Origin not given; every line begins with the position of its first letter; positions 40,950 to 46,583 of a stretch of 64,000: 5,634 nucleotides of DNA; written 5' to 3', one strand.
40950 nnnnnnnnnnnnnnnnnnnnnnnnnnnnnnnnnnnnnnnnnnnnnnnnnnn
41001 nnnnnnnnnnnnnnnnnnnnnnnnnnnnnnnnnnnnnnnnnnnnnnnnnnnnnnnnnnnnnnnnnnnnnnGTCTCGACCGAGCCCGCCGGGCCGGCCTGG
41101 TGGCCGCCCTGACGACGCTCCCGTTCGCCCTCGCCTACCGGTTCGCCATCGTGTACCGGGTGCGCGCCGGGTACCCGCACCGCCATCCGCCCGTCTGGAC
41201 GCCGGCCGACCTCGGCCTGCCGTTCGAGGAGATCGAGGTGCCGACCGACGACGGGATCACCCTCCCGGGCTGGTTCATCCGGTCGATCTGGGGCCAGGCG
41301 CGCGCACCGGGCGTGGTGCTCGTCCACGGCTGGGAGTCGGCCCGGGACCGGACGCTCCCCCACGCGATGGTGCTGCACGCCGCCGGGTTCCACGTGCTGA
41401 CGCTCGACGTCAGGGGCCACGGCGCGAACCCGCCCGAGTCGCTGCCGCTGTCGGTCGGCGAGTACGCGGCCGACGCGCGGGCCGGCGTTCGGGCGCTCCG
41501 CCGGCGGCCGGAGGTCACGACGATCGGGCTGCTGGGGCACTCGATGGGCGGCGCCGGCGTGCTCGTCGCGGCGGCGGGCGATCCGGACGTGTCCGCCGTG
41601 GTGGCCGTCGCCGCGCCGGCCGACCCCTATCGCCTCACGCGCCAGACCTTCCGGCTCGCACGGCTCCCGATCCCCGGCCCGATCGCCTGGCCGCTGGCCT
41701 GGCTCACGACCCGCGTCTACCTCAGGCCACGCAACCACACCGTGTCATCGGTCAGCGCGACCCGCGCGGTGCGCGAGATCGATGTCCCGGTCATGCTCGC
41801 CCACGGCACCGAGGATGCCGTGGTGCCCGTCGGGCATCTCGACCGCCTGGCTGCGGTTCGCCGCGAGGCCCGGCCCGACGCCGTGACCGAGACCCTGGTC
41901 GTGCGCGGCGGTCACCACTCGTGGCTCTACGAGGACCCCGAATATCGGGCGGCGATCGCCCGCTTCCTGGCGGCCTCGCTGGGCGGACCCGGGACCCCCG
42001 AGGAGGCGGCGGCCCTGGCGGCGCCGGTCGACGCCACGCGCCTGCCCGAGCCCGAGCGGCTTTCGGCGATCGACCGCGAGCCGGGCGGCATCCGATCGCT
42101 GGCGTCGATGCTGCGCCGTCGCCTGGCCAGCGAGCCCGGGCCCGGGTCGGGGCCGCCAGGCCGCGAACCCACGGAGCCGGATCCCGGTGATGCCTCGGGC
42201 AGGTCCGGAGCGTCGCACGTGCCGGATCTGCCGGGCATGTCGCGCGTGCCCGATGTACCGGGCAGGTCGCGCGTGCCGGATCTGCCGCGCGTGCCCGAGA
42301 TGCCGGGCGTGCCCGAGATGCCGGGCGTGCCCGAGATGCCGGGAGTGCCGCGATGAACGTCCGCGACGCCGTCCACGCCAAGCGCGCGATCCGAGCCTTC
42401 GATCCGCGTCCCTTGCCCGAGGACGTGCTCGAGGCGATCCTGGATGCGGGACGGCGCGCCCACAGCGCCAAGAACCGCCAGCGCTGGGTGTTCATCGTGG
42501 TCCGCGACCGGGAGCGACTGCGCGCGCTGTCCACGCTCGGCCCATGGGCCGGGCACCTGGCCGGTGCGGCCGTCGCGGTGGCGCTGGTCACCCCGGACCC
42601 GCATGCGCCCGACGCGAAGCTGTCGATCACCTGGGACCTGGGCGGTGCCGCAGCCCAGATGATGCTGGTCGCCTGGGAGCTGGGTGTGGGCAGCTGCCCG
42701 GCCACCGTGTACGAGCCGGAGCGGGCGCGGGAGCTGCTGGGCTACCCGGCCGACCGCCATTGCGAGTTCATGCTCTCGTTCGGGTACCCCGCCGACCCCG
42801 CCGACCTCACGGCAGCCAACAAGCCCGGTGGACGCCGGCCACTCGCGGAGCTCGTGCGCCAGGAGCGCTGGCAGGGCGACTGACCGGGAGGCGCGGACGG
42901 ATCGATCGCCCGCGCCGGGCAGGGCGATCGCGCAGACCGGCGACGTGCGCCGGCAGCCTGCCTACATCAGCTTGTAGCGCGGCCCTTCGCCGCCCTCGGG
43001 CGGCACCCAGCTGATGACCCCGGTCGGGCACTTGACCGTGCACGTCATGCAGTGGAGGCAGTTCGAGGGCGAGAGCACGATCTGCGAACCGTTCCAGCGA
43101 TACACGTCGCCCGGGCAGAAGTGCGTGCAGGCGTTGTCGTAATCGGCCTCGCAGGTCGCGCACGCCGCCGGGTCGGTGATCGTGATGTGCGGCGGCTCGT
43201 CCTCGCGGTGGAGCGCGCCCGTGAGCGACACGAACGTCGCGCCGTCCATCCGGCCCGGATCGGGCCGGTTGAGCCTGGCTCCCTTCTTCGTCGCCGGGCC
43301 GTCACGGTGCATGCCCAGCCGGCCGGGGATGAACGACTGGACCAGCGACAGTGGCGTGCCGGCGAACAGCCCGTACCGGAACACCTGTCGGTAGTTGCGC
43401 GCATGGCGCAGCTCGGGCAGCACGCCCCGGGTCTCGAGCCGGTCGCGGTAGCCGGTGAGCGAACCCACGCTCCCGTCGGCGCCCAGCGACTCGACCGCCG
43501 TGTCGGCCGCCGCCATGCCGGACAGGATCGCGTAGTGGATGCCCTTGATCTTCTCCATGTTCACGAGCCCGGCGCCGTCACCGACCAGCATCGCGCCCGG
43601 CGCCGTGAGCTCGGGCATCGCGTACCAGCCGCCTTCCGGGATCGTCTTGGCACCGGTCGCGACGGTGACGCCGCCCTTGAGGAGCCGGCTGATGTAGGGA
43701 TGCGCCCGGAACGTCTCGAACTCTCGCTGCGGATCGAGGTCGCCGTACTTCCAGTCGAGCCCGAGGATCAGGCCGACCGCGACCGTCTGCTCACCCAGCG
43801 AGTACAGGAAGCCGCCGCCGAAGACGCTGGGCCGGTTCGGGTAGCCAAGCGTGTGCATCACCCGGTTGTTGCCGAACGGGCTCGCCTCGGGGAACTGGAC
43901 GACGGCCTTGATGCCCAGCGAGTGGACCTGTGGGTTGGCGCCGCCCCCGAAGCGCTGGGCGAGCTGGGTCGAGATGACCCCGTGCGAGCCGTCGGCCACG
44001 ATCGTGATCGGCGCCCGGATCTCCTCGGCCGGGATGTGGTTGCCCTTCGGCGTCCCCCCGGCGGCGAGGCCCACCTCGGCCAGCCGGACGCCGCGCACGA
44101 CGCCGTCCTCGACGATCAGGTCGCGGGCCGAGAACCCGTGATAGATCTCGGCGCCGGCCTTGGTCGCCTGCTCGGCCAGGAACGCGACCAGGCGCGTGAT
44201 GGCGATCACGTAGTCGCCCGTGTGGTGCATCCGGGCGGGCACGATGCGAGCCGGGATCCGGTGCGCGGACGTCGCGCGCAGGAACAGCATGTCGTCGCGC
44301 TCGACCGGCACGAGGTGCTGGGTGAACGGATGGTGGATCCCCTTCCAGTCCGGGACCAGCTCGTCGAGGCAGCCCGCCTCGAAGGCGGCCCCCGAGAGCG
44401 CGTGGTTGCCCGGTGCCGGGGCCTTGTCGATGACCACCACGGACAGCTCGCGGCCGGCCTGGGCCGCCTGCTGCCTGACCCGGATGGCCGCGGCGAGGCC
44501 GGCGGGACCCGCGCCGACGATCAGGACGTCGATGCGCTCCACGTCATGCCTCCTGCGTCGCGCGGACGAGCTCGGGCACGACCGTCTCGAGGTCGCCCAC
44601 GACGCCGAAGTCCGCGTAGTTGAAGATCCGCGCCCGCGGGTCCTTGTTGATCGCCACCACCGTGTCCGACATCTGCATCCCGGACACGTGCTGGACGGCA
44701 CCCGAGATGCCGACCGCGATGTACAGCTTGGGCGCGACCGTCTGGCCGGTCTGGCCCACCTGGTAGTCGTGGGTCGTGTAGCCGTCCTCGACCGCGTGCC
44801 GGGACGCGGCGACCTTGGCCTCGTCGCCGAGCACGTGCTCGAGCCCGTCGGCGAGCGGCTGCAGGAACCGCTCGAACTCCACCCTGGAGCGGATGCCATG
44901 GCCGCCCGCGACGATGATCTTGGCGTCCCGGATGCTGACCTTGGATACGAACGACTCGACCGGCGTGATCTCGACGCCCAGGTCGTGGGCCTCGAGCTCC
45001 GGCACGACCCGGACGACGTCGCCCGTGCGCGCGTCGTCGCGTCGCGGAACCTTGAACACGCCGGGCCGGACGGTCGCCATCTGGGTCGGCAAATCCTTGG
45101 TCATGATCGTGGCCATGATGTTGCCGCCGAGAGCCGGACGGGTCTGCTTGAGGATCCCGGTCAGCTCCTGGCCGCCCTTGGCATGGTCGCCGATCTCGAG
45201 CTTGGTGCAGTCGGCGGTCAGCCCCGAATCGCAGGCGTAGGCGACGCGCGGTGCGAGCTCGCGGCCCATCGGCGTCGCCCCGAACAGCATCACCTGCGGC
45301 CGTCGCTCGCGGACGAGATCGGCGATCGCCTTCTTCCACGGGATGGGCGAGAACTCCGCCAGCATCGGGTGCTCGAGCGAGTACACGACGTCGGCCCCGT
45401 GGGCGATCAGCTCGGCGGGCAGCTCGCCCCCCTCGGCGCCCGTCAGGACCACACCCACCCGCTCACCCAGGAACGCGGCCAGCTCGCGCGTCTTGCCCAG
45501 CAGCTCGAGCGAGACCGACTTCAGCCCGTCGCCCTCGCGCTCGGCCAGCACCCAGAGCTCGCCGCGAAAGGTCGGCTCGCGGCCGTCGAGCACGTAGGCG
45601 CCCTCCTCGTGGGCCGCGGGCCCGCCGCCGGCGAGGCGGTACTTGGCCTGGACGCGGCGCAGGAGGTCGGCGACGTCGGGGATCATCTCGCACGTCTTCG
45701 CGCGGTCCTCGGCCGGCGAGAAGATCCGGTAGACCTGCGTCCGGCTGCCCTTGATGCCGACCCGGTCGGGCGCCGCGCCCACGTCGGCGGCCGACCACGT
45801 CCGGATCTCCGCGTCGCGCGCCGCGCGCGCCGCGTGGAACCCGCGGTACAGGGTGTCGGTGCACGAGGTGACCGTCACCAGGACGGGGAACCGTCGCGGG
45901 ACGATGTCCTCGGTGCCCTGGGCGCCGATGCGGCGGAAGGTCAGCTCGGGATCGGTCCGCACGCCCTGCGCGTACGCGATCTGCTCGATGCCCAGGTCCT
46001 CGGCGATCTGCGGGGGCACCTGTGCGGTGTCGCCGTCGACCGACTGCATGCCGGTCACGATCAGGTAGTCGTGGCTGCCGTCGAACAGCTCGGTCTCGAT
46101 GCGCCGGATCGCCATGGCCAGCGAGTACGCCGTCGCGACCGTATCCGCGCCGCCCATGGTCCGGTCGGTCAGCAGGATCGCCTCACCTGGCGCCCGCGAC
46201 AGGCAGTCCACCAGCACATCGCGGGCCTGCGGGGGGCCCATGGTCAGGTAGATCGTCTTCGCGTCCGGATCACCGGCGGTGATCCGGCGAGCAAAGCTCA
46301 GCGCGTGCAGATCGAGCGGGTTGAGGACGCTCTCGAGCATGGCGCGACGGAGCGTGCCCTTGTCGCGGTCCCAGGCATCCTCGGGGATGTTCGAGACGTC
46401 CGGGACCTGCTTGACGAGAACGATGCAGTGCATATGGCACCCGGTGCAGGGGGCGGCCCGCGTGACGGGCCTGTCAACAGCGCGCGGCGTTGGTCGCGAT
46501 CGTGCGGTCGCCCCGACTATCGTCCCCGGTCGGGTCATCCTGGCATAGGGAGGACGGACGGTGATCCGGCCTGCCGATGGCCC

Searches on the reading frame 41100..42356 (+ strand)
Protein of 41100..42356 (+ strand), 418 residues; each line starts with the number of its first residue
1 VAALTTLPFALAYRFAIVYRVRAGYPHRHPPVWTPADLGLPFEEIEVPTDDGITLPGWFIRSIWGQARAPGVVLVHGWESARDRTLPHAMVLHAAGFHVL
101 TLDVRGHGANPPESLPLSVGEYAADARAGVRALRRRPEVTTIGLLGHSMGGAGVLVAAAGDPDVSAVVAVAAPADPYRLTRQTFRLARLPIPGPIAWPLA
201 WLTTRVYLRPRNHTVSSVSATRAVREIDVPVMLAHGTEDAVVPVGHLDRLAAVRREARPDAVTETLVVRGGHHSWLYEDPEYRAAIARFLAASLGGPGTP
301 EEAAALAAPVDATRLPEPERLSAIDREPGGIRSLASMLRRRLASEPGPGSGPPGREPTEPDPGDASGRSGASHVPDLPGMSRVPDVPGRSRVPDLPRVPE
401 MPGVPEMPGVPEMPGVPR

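Call 10: search_protein_families(library=pfam, proteins=[window:41100-42356:+], max_evalue=0.01)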
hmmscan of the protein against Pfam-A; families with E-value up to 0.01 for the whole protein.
window:41100-42356:+ (418 aa): 10 families
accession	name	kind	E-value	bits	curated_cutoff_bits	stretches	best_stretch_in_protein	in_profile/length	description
PF12146.15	Hydrolase_4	-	4e-19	69.3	27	1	72-204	7-135/239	Serine aminopeptidase, S33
PF00561.26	Abhydrolase_1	-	2.3e-15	57.3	25.8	1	72-182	3-114/245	alpha/beta hydrolase fold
PF02129.25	Peptidase_S15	-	1.8e-07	31.6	23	1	80-180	46-137/262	X-Pro dipeptidyl-peptidase (S15 family)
PF00326.27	Peptidase_S9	-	1.4e-06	28.4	22.6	1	123-289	45-205/213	Prolyl oligopeptidase family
PF01738.24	DLH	-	5.6e-06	26.5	21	1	69-169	13-126/217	Dienelactone hydrolase family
PF12740.14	PETase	-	8.6e-05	22.5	28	1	71-171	56-156/263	PET hydrolase-like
PF00756.26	Esterase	-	0.001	19.3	22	1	142-277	117-239/251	Putative esterase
PF20434.5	BD-FAE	-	0.0058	16.6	26.8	0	164-247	133-208/215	BD-FAE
PF08840.17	BAAT_C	-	0.0062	17.1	20.9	0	130-174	10-56/210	BAAT / Acyl-CoA thioester hydrolase C terminal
PF05448.18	AXE1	-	0.0079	15.4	21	0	56-112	70-125/321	Acetyl xylan esterase (AXE1)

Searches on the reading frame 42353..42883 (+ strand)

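Call 48: search_protein_families(library=pfam, proteins=[window:42353-42883:+], max_evalue=0.00001)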
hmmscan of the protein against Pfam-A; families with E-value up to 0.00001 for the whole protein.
window:42353-42883:+ (176 aa): 2 families
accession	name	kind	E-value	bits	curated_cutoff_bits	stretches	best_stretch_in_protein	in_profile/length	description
PF00881.29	Nitroreductase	-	2.6e-21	77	23.5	2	10-58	4-52/167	Nitroreductase family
PF14512.11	TM1586_NiRdase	-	3.4e-06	27.3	27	0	26-56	160-191/215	Putative TM nitroreductase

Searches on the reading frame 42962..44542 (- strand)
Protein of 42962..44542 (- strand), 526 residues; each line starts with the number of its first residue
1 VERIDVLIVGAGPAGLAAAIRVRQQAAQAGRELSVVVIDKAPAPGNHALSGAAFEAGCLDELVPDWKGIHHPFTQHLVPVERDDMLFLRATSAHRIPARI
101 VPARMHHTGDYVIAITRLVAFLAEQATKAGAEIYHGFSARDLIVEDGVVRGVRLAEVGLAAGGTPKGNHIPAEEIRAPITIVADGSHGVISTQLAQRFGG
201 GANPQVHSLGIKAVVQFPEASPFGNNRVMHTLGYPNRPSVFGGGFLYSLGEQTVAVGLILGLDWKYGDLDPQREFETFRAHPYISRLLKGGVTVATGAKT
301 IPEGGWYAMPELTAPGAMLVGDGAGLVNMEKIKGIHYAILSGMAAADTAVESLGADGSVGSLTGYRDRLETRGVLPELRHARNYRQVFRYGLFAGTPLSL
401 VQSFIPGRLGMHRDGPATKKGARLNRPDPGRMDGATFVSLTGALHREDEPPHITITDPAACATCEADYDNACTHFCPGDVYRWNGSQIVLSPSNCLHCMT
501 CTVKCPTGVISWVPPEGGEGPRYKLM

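Call 48: search_protein_families(library=pfam, proteins=[window:42962-44542:-], max_evalue=0.00001)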
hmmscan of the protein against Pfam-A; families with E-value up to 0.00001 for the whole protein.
window:42962-44542:- (526 aa): 7 families
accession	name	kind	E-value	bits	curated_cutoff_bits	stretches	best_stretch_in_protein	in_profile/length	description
PF05187.19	Fer4_ETF_QO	-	1.1e-20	74.1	24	1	433-524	6-104/104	Electron transfer flavoprotein-ubiquinone oxidoreductase, 4Fe-4S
PF21162.3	ETFQO_UQ-bd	-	1.6e-18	67.4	27.7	1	208-301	2-96/96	ETF-QO, ubiquinone-binding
PF00890.30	FAD_binding_2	-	2.9e-10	40.3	20.4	0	86-188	112-205/414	FAD binding domain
PF01266.30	DAO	-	4.3e-09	36.8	27.9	0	5-52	1-42/353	FAD dependent oxidoreductase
PF01494.25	FAD_binding_3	-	5.6e-08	32.8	22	1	4-218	2-193/349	FAD binding domain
PF01946.23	Thi4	-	6.7e-07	29.2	26.2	0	4-54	18-64/235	Thi4 family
PF13450.12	NAD_binding_8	-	1.8e-06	28.5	21.9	1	8-52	1-39/68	NAD(P)-binding Rossmann-like domain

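Call 66: search_protein_families(library=ncbifam, proteins=[window:42962-44542:-], max_evalue=1e-10)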
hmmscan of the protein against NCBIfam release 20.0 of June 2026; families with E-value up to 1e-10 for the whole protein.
window:42962-44542:- (526 aa): 4 families
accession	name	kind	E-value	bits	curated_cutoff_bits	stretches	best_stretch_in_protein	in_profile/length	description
NF007450.0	PRK10015.1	subfamily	5e-32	111.2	466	1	2-384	4-367/429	FAD-dependent oxidoreductase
NF007542.0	PRK10157.1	subfamily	6e-28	97.7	610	1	4-385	6-364/428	FAD-dependent oxidoreductase FixC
TIGR02032.1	GG-red-SF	subfamily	7.6e-21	75.1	158.8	1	5-348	2-296/297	geranylgeranyl reductase family protein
TIGR02023.1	BchP-ChlP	subfamily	1.1e-11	44.3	343.3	0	104-368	78-316/388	geranylgeranyl diphosphate reductase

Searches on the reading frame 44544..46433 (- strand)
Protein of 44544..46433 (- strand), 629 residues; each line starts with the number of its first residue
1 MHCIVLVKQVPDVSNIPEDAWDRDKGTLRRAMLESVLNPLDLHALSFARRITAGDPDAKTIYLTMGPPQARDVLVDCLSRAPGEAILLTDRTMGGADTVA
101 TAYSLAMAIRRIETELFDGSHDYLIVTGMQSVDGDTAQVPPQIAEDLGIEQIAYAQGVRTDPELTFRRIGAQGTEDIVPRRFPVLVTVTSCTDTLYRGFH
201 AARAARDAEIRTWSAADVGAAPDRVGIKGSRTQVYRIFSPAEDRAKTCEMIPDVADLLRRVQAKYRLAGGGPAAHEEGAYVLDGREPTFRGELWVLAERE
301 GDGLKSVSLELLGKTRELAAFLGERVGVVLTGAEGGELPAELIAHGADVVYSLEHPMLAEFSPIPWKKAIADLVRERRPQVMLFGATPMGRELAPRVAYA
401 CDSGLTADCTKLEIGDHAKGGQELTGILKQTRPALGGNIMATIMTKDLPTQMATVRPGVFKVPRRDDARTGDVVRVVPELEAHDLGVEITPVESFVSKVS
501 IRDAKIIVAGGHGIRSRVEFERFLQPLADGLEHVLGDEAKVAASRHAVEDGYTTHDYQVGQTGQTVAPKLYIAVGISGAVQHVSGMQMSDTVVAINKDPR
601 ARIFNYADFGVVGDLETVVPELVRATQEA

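Call 48: search_protein_families(library=pfam, proteins=[window:44544-46433:-], max_evalue=0.00001)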
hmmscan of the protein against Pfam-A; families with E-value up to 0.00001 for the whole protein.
window:44544-46433:- (629 aa): 2 families
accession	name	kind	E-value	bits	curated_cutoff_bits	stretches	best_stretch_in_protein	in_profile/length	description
PF01012.27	ETF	-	8.1e-64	215.2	26.7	2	294-476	2-176/181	Electron transfer flavoprotein domain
PF00766.25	ETF_alpha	-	5.2e-27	94.1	27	1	501-587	2-81/81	Electron transfer flavoprotein FAD-binding domain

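Call 66: search_protein_families(library=ncbifam, proteins=[window:44544-46433:-], max_evalue=1e-10)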
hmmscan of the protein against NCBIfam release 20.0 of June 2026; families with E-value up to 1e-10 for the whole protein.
window:44544-46433:- (629 aa): 7 families
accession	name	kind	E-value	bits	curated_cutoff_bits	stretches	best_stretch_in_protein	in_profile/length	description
NF042970.1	AcrlCoAredClosAcrA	equivalog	3.1e-77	260.1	600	1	292-628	9-359/360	acryloyl-CoA reductase electron transfer subunit beta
NF040731.1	flavo_sub_EftB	exception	5.8e-51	173.3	445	1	3-243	2-233/260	electron transfer flavoprotein subunit beta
NF042971.1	AcrlCoAredClosAcrB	equivalog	1.5e-38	132.4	475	1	1-243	1-239/266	acryloyl-CoA reductase electron transfer subunit gamma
NF038209.1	mft_etfA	equivalog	2e-35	122.6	240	1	330-625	29-301/303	mycofactocin-associated electron transfer flavoprotein alpha subunit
NF051845.1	EtFlavAlphaProt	equivalog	8.4e-30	104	600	1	294-627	94-400/406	electron transfer flavoprotein subunit alpha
NF002889.0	PRK03363.1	equivalog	3.4e-27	95.6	549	1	343-625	45-310/313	electron transfer flavoprotein subunit alpha/FixB family protein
NF008884.0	PRK11916.1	equivalog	3.4e-25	89.1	528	1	341-624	43-308/312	electron transfer flavoprotein subunit alpha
